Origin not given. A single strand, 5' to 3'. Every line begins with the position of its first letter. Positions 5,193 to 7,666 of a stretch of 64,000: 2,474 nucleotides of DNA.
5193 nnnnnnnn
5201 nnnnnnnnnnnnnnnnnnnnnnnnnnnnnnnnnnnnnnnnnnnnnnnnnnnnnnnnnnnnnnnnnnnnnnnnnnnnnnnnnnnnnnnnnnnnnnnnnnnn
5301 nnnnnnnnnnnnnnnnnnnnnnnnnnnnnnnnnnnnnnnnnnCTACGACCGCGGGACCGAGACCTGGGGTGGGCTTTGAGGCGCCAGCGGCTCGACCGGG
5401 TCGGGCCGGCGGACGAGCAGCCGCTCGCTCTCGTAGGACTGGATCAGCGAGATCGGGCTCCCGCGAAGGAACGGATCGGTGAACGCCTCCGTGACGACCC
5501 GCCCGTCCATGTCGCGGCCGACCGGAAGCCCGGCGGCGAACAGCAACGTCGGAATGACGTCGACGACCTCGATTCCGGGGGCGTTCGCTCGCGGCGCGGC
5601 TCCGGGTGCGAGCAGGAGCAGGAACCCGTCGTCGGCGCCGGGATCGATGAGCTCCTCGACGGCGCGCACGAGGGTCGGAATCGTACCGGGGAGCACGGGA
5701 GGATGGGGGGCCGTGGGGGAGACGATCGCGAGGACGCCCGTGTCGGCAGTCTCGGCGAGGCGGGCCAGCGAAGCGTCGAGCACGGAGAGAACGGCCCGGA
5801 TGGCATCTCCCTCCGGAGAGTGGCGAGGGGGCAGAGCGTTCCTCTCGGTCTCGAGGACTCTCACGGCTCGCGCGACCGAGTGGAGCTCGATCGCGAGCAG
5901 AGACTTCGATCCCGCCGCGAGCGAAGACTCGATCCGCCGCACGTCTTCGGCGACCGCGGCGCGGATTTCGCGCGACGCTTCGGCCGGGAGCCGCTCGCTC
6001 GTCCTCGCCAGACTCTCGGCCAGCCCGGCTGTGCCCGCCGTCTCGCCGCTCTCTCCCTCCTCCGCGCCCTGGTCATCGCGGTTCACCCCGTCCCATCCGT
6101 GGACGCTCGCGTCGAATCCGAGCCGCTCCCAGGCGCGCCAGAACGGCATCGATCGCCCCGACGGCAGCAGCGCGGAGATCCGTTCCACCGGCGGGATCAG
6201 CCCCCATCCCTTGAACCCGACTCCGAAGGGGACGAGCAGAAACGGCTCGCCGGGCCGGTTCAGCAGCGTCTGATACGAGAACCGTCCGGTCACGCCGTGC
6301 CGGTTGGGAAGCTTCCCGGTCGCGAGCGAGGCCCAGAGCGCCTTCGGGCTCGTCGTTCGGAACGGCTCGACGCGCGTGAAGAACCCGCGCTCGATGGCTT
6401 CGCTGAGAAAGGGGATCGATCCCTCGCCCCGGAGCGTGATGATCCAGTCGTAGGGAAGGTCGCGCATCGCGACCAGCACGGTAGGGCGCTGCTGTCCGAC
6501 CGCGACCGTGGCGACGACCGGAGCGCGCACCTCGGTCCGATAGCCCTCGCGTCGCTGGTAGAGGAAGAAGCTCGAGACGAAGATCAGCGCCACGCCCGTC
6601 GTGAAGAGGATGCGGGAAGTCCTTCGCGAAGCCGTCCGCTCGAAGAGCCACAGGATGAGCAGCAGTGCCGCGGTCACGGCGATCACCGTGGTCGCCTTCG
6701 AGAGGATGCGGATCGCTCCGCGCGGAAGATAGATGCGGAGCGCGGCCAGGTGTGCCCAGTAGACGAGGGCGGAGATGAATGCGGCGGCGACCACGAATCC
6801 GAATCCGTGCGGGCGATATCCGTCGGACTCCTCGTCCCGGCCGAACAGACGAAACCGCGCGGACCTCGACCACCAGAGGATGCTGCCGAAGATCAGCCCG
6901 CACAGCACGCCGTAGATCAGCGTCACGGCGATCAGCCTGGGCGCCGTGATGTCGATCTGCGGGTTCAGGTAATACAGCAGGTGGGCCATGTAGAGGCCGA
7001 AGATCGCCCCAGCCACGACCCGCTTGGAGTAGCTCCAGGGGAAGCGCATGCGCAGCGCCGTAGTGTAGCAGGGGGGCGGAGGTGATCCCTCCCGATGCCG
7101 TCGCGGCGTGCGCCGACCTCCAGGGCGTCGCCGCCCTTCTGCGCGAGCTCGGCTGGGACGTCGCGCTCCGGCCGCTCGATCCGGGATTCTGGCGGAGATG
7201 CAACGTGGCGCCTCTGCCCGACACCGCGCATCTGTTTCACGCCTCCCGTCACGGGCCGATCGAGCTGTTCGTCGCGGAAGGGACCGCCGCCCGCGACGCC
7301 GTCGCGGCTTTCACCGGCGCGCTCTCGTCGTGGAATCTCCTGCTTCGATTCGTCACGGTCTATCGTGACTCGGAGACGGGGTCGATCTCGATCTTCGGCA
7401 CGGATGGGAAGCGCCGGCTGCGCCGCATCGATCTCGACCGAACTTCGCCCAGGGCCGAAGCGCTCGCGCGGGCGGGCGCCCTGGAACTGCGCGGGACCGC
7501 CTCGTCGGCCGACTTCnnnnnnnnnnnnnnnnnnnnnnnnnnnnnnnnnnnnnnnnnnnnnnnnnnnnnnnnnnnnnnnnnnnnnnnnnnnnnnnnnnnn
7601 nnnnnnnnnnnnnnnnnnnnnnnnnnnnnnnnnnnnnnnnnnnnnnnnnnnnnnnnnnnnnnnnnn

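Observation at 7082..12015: Two-gene MTase-TRD + SNF2-helicase module: candidate minimal DISARM/BREX-like defense system with no nuclease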

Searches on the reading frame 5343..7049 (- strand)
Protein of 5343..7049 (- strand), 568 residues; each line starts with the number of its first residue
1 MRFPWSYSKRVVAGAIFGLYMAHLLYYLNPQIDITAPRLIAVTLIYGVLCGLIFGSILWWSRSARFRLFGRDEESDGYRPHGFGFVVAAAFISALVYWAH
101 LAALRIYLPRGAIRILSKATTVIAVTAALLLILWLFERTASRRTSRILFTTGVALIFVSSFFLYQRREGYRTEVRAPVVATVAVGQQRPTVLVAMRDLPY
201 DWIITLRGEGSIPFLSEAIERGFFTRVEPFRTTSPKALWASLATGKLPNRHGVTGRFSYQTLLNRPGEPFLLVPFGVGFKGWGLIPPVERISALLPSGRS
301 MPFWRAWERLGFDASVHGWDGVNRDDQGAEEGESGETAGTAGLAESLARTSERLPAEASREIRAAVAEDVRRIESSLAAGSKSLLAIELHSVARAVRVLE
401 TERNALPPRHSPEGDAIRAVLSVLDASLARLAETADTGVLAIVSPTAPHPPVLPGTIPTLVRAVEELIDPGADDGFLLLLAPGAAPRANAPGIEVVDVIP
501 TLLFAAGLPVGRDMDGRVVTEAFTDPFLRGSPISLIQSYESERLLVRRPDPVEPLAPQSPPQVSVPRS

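Call 4: search_protein_families(library=pfam, proteins=[window:5343-7049:-], max_evalue=0.01)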
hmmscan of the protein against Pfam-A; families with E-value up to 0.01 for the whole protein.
window:5343-7049:- (568 aa): 1 family
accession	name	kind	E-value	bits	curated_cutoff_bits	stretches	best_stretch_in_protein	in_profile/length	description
PF01663.27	Phosphodiest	-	0.00017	21.8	23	1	210-436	18-203/342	Type I phosphodiesterase / nucleotide pyrophosphatase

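Call 5: search_protein_families(library=padloc, proteins=[window:5343-7049:-], max_evalue=0.01)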
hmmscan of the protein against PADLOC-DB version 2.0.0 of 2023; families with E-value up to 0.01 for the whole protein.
window:5343-7049:- (568 aa): 0 families

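Call 9: search_protein_families(library=ncbifam, proteins=[window:5343-7049:-], max_evalue=0.01)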
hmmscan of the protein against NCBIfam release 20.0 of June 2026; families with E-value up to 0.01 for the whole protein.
window:5343-7049:- (568 aa): 0 families

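Call 56: find_related_loci(query=A3, collection=metagenome_contigs, flank=9000)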
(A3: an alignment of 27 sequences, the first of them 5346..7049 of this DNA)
Query A3 (568 aa) in metagenome_contigs; peptide patterns used: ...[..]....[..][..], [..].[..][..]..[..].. (x = any residue, [..] = any of these).
600 stretches matched a pattern (row limit reached: there are more); 508 encode a relative of the query (tblastn E <= 1e-3); the best 80 are kept; 80 distinct loci.
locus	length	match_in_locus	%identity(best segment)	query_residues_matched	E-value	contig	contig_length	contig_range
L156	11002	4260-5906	55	5-548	0e+0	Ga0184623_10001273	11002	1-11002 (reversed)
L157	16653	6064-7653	54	1-548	1e-175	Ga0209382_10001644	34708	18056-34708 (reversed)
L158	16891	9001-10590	54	1-548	1e-175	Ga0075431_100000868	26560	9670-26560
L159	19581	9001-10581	54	3-548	3e-174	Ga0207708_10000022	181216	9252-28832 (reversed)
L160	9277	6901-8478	55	5-548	7e-174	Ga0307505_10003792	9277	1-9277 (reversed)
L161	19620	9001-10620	52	1-548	2e-172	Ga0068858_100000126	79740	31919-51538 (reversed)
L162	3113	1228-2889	53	1-548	0e+0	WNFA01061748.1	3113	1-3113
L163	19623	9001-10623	53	1-548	1e-171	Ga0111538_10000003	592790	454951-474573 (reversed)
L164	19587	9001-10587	53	5-551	3e-169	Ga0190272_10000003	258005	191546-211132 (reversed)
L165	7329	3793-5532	52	1-560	2e-169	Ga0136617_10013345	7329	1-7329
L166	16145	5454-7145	50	5-548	8e-166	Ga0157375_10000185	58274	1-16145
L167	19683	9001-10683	49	5-548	2e-165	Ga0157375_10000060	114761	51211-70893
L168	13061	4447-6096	51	1-544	2e-165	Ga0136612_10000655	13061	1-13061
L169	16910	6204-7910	51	1-546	1e-164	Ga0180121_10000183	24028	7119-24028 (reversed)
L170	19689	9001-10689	50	5-548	2e-164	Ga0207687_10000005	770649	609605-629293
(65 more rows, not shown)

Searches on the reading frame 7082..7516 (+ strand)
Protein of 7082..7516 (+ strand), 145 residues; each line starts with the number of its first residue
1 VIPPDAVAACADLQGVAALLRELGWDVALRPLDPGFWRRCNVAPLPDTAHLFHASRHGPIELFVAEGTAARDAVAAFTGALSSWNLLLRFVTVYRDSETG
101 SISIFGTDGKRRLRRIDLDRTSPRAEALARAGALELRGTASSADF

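Call 63: search_protein_families(library=pfam, proteins=[window:7082-7516:+], max_evalue=10)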
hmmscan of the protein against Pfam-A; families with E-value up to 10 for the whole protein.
window:7082-7516:+ (145 aa): 0 families
